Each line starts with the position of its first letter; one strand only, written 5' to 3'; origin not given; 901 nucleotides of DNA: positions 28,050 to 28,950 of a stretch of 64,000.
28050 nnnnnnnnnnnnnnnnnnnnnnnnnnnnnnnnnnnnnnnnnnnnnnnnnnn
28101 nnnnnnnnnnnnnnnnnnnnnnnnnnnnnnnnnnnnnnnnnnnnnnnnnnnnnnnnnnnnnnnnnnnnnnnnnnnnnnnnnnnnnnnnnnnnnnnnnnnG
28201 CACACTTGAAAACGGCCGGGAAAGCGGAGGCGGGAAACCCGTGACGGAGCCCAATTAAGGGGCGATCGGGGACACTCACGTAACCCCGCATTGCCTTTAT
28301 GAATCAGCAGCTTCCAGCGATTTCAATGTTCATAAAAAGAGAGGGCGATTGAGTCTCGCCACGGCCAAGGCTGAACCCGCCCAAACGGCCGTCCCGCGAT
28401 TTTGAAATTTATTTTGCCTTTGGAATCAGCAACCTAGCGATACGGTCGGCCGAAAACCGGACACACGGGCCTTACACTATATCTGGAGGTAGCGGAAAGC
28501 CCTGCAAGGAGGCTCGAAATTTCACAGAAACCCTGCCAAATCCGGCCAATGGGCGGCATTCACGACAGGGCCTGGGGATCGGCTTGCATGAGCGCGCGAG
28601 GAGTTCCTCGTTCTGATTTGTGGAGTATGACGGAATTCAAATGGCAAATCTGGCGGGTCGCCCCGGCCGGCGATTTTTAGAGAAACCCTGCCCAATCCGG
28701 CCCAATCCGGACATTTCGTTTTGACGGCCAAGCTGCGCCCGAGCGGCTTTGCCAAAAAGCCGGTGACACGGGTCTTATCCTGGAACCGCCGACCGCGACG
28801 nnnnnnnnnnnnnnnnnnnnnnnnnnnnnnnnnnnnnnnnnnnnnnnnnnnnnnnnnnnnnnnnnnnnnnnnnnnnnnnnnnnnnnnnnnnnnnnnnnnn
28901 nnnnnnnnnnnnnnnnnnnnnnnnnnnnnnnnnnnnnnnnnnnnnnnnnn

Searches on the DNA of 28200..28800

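Call 49: search_rna_families(source=window, start=28200, end=28800, threshold=evalue, max_evalue=1)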
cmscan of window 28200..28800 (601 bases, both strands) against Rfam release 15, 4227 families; matches with E-value up to 1: 1.
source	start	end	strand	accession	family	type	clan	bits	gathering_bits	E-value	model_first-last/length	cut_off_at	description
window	28594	28702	+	RF02120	FTX_2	Gene; lncRNA;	-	19.9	48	0.23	1-97/97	no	FTX transcript, XIST regulator conserved region 2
